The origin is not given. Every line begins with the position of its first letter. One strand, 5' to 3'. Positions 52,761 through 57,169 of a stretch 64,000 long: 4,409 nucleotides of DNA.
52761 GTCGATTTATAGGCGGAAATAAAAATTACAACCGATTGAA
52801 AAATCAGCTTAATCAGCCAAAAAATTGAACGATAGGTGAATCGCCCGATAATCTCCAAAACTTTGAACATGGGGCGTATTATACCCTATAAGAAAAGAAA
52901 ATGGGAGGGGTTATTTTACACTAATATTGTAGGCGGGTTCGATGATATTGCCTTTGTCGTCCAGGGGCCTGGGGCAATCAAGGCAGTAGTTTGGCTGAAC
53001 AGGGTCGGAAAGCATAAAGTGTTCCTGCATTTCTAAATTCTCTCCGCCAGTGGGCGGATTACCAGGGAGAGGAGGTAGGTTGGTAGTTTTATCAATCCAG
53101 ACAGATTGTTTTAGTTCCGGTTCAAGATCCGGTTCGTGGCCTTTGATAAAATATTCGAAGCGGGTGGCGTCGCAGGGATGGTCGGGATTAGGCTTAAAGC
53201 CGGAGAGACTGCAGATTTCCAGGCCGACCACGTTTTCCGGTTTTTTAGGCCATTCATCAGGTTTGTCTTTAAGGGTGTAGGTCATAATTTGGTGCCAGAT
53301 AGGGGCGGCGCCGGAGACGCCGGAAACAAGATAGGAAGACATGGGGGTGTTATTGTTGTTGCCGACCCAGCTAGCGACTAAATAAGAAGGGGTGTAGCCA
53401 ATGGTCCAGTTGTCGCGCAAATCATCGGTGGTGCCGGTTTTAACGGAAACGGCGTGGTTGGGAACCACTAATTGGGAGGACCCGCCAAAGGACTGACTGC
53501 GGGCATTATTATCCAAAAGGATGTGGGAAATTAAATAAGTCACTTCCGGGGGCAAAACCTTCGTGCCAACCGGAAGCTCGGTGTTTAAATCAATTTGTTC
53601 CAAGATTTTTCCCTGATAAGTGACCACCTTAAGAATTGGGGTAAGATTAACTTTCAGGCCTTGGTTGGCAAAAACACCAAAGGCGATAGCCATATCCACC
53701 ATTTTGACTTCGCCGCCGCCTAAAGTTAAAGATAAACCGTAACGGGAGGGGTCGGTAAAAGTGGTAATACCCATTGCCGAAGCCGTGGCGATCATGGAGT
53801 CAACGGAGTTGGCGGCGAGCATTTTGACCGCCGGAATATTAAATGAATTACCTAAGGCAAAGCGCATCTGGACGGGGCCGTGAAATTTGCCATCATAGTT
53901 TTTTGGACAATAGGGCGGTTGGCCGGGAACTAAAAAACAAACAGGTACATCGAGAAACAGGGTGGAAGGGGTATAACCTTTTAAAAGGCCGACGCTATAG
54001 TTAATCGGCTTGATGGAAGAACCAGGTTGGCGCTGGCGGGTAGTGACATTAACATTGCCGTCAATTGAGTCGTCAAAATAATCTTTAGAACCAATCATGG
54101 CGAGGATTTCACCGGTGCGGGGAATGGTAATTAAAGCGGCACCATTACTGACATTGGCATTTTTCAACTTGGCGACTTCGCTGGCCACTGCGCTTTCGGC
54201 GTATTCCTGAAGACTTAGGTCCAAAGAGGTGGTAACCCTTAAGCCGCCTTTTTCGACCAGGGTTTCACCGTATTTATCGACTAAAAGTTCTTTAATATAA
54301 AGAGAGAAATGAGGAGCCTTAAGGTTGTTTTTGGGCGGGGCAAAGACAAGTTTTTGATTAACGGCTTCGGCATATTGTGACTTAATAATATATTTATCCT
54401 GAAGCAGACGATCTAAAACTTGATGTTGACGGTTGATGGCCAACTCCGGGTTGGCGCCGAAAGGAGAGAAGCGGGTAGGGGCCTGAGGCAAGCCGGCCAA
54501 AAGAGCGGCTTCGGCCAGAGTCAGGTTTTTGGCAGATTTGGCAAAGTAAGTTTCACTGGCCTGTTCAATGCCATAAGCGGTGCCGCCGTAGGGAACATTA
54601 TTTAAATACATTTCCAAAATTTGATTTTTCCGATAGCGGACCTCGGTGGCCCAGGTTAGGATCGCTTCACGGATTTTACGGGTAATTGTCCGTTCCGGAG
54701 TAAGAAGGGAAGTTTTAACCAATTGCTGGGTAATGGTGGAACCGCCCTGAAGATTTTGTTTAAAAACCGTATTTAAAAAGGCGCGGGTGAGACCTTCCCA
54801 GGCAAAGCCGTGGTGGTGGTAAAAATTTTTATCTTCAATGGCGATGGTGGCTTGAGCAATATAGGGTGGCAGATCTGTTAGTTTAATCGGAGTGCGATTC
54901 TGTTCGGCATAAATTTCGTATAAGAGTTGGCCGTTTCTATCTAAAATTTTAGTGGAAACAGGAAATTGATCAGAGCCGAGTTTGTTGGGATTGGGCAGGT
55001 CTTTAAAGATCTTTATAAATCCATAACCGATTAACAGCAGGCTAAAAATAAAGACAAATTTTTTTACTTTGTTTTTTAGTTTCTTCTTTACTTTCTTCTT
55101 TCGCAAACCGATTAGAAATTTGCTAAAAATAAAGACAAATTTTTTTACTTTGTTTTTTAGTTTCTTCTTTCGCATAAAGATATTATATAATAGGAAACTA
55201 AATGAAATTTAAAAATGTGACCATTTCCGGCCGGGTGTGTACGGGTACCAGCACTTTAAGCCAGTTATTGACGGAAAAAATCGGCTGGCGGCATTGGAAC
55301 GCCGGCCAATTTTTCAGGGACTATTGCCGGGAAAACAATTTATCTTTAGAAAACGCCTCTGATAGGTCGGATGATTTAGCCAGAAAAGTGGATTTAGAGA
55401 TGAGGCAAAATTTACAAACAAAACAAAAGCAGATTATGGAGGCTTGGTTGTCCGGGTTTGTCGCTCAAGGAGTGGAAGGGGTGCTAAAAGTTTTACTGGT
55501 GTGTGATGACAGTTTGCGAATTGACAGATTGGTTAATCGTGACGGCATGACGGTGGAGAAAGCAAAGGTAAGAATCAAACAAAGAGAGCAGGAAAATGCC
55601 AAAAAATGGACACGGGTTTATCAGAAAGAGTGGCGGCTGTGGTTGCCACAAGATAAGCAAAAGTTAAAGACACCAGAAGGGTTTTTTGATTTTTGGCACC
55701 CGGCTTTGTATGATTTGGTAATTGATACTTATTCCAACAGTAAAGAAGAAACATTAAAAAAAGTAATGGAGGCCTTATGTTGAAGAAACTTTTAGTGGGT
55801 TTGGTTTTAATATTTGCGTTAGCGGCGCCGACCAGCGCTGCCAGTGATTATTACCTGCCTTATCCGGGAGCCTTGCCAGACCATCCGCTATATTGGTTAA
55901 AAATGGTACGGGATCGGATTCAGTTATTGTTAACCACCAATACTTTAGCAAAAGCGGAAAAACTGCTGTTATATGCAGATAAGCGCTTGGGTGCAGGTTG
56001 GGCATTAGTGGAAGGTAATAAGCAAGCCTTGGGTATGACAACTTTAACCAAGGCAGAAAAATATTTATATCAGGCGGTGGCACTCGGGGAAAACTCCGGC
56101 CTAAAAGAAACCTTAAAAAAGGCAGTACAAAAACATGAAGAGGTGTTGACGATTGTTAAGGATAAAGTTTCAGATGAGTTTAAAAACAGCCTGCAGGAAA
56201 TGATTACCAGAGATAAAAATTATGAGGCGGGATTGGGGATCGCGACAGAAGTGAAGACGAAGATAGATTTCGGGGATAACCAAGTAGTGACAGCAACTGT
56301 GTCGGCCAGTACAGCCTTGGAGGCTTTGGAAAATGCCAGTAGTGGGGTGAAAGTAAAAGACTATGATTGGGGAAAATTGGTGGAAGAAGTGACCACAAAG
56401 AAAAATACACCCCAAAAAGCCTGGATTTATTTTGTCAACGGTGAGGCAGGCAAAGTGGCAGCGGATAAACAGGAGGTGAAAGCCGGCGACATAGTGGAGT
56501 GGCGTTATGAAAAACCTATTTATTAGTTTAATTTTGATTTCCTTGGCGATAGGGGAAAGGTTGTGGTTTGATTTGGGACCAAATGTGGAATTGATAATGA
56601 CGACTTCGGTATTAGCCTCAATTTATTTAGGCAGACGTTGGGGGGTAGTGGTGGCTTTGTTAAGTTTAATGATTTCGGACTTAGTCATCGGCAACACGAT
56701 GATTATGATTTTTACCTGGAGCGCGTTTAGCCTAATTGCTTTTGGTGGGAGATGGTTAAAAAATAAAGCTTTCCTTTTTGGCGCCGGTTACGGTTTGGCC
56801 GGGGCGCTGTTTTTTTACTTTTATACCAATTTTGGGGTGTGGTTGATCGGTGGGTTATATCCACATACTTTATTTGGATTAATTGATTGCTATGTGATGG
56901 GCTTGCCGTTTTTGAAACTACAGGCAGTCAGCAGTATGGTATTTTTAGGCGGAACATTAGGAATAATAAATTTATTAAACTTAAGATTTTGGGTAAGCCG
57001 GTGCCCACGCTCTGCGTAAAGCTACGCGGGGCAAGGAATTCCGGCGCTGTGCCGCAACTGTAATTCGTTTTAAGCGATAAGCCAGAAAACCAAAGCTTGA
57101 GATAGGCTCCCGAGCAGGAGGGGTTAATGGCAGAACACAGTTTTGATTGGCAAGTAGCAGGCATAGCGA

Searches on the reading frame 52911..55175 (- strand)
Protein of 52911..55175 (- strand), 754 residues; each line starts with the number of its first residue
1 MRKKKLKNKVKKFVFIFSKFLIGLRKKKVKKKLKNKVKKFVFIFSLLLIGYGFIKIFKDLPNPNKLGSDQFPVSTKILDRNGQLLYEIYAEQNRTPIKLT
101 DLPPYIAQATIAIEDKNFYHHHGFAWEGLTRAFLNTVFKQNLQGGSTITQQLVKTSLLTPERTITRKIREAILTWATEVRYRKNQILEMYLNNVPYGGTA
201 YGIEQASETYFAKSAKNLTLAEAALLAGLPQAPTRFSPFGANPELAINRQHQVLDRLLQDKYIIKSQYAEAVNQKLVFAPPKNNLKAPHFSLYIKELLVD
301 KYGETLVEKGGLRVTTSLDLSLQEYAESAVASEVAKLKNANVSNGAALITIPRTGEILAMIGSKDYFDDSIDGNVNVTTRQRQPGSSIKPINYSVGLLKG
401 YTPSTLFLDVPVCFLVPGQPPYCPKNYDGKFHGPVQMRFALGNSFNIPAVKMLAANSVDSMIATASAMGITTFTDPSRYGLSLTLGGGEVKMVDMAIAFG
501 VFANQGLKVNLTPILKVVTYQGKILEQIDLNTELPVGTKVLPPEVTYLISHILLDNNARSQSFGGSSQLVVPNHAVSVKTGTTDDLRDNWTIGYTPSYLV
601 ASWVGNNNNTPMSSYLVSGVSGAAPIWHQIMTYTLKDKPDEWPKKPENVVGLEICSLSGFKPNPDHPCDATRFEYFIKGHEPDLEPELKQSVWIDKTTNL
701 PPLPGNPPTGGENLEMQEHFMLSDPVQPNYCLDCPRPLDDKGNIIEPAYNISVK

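Call 65: search_protein_families(library=pfam, proteins=[window:52911-55175:-], max_evalue=0.00001)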
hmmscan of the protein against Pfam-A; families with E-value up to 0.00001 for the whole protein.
window:52911-55175:- (754 aa): 2 families
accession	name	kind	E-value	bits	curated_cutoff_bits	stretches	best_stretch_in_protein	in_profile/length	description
PF00912.28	Transgly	-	2e-61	207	27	1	82-257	2-177/178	Transglycosylase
PF00905.27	Transpeptidase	-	3.1e-11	43.5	22.1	1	345-630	1-297/299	Penicillin binding protein transpeptidase domain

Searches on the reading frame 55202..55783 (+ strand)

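Call 64: search_protein_families(library=pfam, proteins=[window:55202-55783:+], max_evalue=0.00001)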
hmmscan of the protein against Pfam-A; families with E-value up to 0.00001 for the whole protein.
window:55202-55783:+ (193 aa): 3 families
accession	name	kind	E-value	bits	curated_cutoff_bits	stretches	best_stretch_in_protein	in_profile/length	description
PF13238.12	AAA_18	-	1.8e-12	48.2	29.4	1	6-126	1-120/128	AAA domain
PF13189.12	Cytidylate_kin2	-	3.2e-12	47.4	28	1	30-176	26-174/176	Cytidylate kinase-like family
PF13207.12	AAA_17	-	5.8e-06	27.1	27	1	13-100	5-94/136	AAA domain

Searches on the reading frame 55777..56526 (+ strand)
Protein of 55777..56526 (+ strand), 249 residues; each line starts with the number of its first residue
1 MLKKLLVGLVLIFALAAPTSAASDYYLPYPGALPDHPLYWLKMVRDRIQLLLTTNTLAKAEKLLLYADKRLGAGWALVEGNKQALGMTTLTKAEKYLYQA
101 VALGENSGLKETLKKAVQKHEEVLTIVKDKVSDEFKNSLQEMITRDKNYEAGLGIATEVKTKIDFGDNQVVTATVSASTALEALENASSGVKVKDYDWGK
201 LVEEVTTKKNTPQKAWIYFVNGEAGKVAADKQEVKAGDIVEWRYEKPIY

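Call 49: search_protein_families(library=pfam, proteins=[window:55777-56526:+], max_evalue=0.01)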
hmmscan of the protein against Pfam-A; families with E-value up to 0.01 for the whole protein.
window:55777-56526:+ (249 aa): 4 families
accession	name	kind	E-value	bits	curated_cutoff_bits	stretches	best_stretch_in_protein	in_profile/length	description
PF18915.5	DUF5667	-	1.9e-12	47.9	27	1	31-134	1-99/99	Domain of unknown function (DUF5667)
PF14478.12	DUF4430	-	2.5e-09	37.9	23.8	1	179-246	3-72/72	Domain of unknown function (DUF4430)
PF25459.1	AIM3_BBC1_C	-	0.0058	16.8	27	0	177-243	48-95/180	AIM3/BBC1 Cysteine proteinase-fold domain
PF15175.11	SPATA24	-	0.0092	16.2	27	0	101-138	74-111/182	Spermatogenesis-associated protein 24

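Call 66: search_solved_structures(query=window:55777-56526:+, max_evalue=1)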
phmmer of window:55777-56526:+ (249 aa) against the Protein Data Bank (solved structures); distinct sequences matched with E-value up to 1: 3.
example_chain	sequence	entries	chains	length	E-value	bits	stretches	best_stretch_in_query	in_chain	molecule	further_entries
2hun_A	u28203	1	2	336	0.28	13.8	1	62-164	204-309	336aa long hypothetical dTDP-glucose 4,6-dehydratase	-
6er7_A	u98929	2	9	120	0.41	13.2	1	120-206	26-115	120aa long hypothetical chemotaxis protein (CheY)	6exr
4hb1_A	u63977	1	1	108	0.51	12.9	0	83-125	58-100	DHP1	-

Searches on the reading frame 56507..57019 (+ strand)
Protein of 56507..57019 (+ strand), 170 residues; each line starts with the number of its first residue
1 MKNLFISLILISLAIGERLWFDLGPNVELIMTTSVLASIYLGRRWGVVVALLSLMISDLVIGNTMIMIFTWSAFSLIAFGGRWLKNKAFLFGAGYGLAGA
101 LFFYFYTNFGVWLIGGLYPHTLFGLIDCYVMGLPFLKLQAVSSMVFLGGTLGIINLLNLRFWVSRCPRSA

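Call 49: search_protein_families(library=pfam, proteins=[window:56507-57019:+], max_evalue=0.01)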
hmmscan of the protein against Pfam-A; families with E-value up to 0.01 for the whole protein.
window:56507-57019:+ (170 aa): 1 family
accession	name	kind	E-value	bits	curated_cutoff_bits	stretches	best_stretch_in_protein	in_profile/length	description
PF20221.3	DUF6580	-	3.1e-27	96.2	27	1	4-160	7-158/162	Family of unknown function (DUF6580)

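Call 67: search_solved_structures(query=window:56507-57019:+, max_evalue=1)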
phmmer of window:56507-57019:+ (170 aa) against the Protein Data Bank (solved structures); distinct sequences matched with E-value up to 1: 0.

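Call 77: predict_structure(protein=window:56507-57019:+)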
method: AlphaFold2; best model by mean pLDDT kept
length: 170 residues; sequences in the alignment: 1
mean_pLDDT: 54.5   pTM: 0.27
mean pLDDT of the five models: 54.5, 50.4, 49.4, 49.0, 47.6
residues with pLDDT >= 90: 0; 70-90: 13; 50-70: 106; < 50: 51
segments of 3 or more residues with pLDDT < 50: 26-28, 57-60, 81-89, 110-134
pLDDT, mean of each block of 10 residues (from residue 1): 60 60 55 53 55 49 51 53 47 57 55 38 43 51 62 69 68
secondary structure, 60 per line:
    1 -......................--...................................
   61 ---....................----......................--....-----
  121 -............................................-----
elements in order: H2-23 H26-60 H64-83 H88-109 H112-115 H122-165
